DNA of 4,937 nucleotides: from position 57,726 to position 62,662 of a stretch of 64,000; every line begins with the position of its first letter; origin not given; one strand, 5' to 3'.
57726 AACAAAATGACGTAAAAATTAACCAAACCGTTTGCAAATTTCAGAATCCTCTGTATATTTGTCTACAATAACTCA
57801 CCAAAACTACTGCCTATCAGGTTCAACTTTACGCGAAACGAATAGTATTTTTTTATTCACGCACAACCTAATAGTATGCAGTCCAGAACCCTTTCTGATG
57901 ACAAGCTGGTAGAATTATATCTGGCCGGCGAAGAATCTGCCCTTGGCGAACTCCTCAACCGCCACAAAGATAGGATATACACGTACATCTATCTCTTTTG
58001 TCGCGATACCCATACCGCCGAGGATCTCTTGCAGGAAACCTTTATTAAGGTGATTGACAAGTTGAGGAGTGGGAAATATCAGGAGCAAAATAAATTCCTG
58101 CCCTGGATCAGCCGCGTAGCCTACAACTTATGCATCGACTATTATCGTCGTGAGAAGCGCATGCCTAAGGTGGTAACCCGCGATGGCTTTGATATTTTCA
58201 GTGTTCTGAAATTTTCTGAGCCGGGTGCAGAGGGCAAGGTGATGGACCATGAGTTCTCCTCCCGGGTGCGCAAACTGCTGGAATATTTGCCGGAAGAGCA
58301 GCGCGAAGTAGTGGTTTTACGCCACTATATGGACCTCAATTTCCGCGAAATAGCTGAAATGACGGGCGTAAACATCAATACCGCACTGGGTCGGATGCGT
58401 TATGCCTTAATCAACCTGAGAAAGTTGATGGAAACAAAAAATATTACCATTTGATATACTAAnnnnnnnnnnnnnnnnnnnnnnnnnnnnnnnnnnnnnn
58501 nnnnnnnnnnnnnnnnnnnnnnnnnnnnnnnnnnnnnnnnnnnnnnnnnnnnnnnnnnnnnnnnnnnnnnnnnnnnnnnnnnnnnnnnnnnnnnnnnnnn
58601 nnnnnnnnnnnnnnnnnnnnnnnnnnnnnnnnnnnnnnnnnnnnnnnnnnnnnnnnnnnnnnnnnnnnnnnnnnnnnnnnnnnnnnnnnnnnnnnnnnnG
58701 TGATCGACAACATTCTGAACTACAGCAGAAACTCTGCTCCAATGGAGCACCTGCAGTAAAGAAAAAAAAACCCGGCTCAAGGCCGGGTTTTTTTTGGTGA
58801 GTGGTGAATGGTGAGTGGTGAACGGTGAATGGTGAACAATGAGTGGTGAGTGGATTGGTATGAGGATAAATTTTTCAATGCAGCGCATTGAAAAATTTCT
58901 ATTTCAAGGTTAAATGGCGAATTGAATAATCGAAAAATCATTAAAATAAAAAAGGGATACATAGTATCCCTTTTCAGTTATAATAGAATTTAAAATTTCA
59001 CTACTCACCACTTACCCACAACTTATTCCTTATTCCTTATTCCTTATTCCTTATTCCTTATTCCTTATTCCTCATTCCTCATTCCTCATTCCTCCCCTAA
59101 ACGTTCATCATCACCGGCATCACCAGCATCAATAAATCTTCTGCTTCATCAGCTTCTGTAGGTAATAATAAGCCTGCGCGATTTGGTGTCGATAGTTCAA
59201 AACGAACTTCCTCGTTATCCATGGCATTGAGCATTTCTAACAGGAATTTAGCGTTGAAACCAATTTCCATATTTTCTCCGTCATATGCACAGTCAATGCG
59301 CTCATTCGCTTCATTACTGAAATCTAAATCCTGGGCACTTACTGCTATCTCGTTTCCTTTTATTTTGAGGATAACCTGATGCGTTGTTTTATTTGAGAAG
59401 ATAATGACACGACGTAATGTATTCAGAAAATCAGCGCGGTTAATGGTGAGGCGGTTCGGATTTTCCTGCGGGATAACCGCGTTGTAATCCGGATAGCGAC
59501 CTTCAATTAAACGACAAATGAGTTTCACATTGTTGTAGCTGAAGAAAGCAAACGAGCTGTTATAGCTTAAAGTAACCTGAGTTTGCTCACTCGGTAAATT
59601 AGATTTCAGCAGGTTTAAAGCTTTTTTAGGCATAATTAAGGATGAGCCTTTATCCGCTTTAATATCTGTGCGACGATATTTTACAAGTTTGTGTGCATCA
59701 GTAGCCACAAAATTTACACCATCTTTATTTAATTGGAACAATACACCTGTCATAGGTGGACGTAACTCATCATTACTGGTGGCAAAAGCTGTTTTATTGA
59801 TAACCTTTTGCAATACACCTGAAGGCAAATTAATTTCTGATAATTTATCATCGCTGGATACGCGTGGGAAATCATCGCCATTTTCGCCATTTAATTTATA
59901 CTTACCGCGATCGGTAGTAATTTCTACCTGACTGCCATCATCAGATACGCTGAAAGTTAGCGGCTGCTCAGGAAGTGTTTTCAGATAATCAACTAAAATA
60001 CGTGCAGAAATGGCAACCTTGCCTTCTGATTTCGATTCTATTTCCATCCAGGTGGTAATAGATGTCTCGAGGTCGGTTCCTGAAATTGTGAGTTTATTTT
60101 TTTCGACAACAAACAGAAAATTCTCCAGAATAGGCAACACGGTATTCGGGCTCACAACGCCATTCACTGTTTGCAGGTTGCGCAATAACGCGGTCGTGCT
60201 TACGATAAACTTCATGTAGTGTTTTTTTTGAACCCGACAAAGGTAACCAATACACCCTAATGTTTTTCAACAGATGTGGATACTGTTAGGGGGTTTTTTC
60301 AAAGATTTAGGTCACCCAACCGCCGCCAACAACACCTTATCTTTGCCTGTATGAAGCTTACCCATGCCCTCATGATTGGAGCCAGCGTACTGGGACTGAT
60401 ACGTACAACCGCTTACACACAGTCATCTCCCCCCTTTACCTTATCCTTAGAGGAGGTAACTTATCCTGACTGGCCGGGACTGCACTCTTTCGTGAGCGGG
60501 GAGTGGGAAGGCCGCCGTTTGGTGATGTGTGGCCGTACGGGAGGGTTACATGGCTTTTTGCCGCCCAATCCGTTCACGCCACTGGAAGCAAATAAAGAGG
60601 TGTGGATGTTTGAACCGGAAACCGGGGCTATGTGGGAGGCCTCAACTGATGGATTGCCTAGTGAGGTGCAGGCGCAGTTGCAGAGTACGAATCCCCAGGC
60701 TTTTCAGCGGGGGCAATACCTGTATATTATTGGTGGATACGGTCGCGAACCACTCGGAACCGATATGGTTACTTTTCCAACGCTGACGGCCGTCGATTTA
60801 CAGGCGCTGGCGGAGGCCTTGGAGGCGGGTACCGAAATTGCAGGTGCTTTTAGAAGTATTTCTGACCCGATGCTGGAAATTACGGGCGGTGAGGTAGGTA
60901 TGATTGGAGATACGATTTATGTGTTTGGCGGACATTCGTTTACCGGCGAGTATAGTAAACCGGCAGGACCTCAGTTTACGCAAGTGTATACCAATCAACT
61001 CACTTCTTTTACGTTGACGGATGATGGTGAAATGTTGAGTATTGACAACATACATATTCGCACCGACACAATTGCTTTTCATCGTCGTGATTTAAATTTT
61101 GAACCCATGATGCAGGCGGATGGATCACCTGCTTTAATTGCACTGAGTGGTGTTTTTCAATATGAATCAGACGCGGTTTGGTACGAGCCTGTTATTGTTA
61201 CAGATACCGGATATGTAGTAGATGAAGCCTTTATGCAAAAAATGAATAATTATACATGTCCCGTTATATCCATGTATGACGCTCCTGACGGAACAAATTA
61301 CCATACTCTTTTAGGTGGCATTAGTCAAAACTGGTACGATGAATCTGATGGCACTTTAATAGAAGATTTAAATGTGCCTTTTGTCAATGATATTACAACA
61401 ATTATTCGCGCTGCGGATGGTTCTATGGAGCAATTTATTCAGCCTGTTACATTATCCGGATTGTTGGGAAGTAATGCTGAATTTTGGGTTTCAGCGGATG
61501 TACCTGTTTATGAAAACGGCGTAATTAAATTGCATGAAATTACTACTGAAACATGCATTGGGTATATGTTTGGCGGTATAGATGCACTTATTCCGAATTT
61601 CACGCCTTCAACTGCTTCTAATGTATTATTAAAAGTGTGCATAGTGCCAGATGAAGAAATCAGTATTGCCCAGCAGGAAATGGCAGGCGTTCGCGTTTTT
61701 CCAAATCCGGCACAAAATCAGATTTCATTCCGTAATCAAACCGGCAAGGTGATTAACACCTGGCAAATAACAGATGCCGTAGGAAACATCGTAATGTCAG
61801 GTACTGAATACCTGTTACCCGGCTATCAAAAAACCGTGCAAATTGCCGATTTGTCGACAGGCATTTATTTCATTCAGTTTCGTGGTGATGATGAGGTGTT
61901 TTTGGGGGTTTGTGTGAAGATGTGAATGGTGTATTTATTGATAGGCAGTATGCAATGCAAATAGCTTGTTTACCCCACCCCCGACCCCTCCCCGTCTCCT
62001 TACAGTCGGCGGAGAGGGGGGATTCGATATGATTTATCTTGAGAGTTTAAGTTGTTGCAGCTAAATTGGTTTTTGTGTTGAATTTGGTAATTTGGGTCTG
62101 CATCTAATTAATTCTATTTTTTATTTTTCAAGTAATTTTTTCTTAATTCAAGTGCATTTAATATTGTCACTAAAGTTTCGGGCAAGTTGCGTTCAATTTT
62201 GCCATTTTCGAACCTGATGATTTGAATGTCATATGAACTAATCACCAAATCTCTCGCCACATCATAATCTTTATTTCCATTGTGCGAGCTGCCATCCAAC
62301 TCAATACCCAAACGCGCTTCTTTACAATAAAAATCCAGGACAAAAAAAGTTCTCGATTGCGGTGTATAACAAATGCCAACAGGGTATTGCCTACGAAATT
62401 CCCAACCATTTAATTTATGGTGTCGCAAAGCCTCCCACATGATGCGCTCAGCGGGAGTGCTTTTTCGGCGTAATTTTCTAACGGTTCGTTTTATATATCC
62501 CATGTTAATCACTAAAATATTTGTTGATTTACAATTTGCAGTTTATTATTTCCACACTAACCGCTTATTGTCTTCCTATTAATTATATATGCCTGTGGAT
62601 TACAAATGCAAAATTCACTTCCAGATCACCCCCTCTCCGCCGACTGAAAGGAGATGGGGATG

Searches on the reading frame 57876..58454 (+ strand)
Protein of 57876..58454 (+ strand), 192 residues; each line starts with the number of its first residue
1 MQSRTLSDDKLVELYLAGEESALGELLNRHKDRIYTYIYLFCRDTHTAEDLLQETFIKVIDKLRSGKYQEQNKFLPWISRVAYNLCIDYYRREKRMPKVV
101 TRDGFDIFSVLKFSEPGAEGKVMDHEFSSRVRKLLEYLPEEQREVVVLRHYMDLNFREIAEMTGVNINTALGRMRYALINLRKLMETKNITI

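Call 11: search_protein_families(library=pfam, proteins=[window:57876-58454:+])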
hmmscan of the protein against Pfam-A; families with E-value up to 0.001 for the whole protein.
window:57876-58454:+ (192 aa): 3 families
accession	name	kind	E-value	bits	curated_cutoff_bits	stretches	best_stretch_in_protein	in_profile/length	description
PF04542.20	Sigma70_r2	-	5.5e-16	58.6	24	1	26-95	1-70/71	Sigma-70 region 2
PF08281.18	Sigma70_r4_2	-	2.3e-10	40.4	25.7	1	130-169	3-42/54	Sigma-70, region 4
PF04545.22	Sigma70_r4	-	5.5e-09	35.9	24.1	1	135-183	2-50/50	Sigma-70, region 4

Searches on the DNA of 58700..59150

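Call 58: search_rna_families(source=window, start=58700, end=59150, threshold=evalue, max_evalue=1)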
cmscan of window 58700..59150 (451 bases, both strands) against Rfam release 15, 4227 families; matches with E-value up to 1: 25.
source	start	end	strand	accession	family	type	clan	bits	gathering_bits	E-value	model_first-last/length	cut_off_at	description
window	58863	58987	+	RF01774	rpsL_ricks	Cis-reg; leader;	-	26.8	60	0.57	1-131/131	no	Rickettsia rpsL leader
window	58730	58794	+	RF02083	OrzO-P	Gene; antitoxin;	-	26.6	60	0.035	1-76/76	no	OrzO-P RNA antitoxin family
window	58720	58794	+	RF00512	Leu_leader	Cis-reg; leader;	-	26.3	50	0.0023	1-148/148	no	Leucine operon leader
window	58730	58797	+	RF00506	Thr_leader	Cis-reg; leader;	-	26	55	0.0083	1-118/118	no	Threonine operon leader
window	58759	58824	-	RF01772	rnk_pseudo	Cis-reg; leader;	-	25.4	55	0.032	1-108/108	no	Pseudomonas rnk leader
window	58897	58983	+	RF02029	sraA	Gene; sRNA;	-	24.8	56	0.13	1-95/95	no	sraA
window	58941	59017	-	RF02029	sraA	Gene; sRNA;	-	24.5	56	0.15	1-95/95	no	sraA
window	58768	58793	-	RF00624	P9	Gene;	-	23.5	43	0.0069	48-73/74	no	Pseudomonas sRNA P9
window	58715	58798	+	RF02074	STnc240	Gene; sRNA;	-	23.5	55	0.35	1-77/77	no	Enterobacterial sRNA STnc240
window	58700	58795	+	RF02891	AgrB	Gene; antisense;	-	22.8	40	0.14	1-84/84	no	ArsR-gov region gene B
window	58761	58811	-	RF00506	Thr_leader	Cis-reg; leader;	-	22.4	55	0.06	1-118/118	no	Threonine operon leader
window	58764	58810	+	RF02420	Bp1_162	Gene; sRNA;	-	21.3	50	0.31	1-100/100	no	Burkholderia sRNA Bp1_Cand612_SIPHT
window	58761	58913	-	RF00444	PrrF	Gene; sRNA;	-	20.1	90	0.43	1-150/150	no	PrrF RNA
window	58766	58792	-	RF02891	AgrB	Gene; antisense;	-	19.6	40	0.71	55-81/84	no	ArsR-gov region gene B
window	58866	58902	+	RF03339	mir-3047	Gene; miRNA;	-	19.5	53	0.32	1-61/61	no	mir-3047 microRNA precursor family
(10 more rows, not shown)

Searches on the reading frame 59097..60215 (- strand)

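Call 11: search_protein_families(library=pfam, proteins=[window:59097-60215:-])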
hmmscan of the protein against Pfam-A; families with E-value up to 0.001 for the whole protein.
window:59097-60215:- (372 aa): 3 families
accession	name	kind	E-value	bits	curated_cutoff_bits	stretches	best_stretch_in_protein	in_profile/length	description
PF00712.24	DNA_pol3_beta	-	5.3e-37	127.1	24.4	2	1-119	1-119/120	DNA polymerase III beta subunit, N-terminal domain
PF02768.20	DNA_pol3_beta_3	-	5.6e-25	87.9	27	1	247-363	3-118/121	DNA polymerase III beta subunit, C-terminal domain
PF02767.21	DNA_pol3_beta_2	-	2.3e-23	83.1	27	1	130-243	2-116/116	DNA polymerase III beta subunit, central domain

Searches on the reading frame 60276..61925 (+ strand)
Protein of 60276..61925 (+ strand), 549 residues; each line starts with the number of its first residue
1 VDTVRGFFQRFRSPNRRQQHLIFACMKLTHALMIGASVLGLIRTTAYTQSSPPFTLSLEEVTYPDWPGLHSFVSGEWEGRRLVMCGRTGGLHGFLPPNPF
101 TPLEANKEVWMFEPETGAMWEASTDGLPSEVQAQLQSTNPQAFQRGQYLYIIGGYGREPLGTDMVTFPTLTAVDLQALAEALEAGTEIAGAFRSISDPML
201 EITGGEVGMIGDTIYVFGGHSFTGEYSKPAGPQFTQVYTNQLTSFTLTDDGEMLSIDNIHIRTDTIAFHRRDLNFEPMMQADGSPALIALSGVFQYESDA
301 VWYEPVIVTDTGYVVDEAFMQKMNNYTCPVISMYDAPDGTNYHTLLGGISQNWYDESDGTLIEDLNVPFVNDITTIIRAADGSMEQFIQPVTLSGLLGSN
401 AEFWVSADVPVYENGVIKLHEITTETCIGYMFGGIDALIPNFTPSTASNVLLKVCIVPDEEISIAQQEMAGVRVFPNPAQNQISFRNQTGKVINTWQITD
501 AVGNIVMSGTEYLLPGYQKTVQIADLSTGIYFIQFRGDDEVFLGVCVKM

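Call 62: search_protein_families(library=pfam, proteins=[window:60276-61925:+], max_evalue=0.01)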
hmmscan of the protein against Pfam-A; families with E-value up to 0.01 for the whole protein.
window:60276-61925:+ (549 aa): 2 families
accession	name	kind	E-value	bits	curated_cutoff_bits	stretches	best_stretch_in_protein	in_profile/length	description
PF18962.6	Por_Secre_tail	-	1.5e-08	35.3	27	1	474-539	1-66/75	Secretion system C-terminal sorting domain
PF13964.12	Kelch_6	-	0.0058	17.1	25.3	0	210-221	10-21/50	Kelch motif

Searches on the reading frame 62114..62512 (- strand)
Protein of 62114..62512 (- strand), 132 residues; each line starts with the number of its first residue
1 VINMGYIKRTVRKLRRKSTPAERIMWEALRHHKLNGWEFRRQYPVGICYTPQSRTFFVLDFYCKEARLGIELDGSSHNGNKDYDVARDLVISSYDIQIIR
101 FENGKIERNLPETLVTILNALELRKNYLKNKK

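Call 62: search_protein_families(library=pfam, proteins=[window:62114-62512:-], max_evalue=0.01)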
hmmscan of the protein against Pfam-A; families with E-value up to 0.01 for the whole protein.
window:62114-62512:- (132 aa): 2 families
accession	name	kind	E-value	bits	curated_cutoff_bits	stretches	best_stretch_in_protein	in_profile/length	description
PF04480.18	DUF559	-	3.7e-26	91.6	20.6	1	8-122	4-109/109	Protein of unknown function (DUF559)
PF18741.7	MTES_1575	-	0.0091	16.5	38.2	0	63-120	35-95/96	REase_MTES_1575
